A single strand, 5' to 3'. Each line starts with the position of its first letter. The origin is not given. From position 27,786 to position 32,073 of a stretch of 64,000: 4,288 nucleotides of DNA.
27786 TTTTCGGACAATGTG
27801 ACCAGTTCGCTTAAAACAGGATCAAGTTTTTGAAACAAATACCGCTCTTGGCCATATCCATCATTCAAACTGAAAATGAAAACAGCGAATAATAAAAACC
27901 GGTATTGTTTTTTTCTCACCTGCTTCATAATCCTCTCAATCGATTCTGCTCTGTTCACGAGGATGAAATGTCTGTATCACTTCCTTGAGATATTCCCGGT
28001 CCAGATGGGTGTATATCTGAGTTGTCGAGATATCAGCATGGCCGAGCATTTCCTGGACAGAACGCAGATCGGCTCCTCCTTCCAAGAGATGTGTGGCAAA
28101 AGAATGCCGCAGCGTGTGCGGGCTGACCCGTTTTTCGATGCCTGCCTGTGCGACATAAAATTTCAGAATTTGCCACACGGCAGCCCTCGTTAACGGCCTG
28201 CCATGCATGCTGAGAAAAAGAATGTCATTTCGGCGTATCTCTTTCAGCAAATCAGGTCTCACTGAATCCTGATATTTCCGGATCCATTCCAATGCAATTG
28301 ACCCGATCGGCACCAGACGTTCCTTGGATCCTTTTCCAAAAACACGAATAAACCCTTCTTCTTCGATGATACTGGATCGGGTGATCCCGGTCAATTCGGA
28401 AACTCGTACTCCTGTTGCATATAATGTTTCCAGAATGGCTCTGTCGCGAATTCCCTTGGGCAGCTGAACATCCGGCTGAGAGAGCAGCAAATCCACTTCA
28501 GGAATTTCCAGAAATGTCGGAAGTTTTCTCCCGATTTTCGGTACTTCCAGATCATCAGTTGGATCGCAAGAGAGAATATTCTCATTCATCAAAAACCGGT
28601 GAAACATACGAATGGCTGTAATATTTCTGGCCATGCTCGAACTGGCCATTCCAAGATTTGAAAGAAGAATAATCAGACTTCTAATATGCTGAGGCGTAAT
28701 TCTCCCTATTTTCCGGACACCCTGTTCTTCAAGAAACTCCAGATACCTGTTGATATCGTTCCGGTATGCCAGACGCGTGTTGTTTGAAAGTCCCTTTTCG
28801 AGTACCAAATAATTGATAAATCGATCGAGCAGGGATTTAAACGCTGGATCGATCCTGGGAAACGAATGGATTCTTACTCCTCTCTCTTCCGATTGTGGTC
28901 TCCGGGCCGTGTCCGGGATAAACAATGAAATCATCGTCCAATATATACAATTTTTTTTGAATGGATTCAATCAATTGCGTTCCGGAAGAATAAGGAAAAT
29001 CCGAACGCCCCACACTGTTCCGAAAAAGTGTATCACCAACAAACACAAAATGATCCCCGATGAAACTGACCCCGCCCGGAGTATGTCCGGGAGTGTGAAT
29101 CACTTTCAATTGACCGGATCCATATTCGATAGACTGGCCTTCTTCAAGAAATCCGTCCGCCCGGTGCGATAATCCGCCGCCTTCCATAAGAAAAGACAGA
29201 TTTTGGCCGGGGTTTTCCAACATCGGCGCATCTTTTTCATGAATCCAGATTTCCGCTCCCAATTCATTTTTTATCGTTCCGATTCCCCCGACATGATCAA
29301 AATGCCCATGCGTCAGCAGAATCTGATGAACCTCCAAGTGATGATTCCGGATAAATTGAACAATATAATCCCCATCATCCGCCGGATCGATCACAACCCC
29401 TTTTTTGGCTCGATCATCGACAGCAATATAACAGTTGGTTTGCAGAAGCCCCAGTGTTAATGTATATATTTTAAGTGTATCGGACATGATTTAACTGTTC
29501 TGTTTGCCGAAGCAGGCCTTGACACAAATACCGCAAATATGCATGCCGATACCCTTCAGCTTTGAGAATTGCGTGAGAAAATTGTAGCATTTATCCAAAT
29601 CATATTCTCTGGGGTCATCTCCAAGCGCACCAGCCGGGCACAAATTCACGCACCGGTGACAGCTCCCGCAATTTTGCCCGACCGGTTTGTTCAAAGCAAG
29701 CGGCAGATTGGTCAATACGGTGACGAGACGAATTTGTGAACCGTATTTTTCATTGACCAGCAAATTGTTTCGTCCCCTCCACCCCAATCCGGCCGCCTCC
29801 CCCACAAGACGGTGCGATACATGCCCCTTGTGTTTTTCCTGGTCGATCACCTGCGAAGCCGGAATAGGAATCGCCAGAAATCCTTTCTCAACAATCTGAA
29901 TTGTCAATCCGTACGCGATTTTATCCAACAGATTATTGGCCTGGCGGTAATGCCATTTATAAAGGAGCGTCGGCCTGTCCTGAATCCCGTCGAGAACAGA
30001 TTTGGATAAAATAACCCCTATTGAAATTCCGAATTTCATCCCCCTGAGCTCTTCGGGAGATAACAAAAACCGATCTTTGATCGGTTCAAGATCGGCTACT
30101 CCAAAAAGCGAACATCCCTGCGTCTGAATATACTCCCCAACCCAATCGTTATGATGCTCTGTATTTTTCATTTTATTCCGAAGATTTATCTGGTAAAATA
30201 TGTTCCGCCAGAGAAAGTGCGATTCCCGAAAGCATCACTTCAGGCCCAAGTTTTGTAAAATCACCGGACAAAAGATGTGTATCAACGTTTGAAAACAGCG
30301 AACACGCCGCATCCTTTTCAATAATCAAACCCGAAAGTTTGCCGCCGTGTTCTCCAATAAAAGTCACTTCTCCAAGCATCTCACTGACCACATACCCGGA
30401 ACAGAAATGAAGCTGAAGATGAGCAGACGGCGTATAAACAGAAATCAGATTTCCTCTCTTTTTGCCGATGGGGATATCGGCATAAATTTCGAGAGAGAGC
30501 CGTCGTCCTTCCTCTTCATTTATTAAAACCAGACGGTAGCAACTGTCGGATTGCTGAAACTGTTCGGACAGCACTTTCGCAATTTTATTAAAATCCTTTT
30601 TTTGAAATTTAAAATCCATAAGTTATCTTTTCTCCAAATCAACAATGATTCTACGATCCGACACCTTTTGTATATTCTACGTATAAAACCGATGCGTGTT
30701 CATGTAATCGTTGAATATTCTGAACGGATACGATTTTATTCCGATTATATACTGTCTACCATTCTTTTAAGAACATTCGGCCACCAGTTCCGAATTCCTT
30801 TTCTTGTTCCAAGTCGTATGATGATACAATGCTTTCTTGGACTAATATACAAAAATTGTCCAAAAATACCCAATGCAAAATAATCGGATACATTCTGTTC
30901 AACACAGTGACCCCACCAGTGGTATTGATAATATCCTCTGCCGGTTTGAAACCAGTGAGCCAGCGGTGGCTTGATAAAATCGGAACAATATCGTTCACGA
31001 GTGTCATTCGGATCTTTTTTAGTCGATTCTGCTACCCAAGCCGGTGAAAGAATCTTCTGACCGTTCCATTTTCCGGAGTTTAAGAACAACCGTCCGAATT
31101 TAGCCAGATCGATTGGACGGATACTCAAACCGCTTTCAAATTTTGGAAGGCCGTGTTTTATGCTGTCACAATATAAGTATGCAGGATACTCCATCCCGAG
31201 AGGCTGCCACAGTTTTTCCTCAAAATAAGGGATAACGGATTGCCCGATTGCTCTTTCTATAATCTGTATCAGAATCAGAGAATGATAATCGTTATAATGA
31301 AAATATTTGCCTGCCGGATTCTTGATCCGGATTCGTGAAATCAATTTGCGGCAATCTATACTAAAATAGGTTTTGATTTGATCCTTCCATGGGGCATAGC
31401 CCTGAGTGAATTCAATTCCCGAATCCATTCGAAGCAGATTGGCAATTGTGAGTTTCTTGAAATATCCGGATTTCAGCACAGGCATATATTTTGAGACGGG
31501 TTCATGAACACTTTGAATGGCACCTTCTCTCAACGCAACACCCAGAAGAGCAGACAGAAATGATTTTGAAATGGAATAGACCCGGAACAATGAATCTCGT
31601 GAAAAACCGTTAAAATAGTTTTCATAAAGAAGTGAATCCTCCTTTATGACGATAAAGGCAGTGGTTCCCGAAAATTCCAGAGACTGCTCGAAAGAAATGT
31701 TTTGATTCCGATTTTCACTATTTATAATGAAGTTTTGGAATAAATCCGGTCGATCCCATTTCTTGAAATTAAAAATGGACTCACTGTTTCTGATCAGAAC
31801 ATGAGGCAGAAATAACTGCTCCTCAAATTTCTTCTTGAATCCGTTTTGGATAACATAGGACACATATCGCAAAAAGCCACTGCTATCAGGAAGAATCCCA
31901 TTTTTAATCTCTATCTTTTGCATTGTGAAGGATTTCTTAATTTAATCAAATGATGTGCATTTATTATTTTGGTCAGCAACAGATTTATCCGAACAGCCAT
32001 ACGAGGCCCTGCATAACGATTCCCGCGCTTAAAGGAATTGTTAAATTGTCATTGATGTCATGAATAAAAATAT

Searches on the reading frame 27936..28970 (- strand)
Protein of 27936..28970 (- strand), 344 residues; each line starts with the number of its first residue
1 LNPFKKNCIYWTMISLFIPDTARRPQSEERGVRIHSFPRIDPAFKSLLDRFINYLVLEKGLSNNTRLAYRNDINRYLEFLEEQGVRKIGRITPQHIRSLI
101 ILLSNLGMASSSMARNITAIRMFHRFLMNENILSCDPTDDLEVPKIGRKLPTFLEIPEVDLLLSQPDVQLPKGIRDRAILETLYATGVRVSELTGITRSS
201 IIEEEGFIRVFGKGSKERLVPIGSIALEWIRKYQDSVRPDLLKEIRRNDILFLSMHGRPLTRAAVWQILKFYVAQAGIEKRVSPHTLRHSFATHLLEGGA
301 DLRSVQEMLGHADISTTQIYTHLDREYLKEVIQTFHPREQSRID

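Call 37: search_protein_families(library=pfam, proteins=[window:27936-28970:-], max_evalue=0.00001)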
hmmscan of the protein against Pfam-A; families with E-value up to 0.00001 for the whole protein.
window:27936-28970:- (344 aa): 2 families
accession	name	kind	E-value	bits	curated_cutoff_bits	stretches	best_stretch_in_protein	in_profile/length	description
PF00589.27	Phage_integrase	-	6.9e-47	159.8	27.1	1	158-325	7-170/172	Phage integrase family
PF02899.23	Phage_int_SAM_1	-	1e-21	77.4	22.3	1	48-131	1-83/83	Phage integrase, N-terminal SAM-like domain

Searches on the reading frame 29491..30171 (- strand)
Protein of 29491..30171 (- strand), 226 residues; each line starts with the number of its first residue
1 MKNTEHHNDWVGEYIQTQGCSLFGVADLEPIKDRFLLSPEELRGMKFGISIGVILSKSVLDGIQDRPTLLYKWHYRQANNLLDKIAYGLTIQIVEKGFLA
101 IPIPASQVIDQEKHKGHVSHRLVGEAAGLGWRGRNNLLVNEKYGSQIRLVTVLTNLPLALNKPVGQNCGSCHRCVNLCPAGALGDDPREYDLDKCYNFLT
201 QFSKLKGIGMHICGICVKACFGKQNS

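Call 37: search_protein_families(library=pfam, proteins=[window:29491-30171:-], max_evalue=0.00001)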
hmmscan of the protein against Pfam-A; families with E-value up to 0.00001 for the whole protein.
window:29491-30171:- (226 aa): 1 family
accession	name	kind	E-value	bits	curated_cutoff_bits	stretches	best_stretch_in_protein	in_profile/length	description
PF13484.11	Fer4_16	-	3.3e-06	28.2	30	0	167-220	1-63/66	4Fe-4S double cluster binding domain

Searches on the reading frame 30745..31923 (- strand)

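Call 37: search_protein_families(library=pfam, proteins=[window:30745-31923:-], max_evalue=0.00001)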
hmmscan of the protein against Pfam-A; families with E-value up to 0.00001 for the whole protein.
window:30745-31923:- (392 aa): 1 family
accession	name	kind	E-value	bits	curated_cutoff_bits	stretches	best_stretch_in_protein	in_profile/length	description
PF00144.29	Beta-lactamase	-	7.2e-27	94.9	27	1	88-374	17-310/329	Beta-lactamase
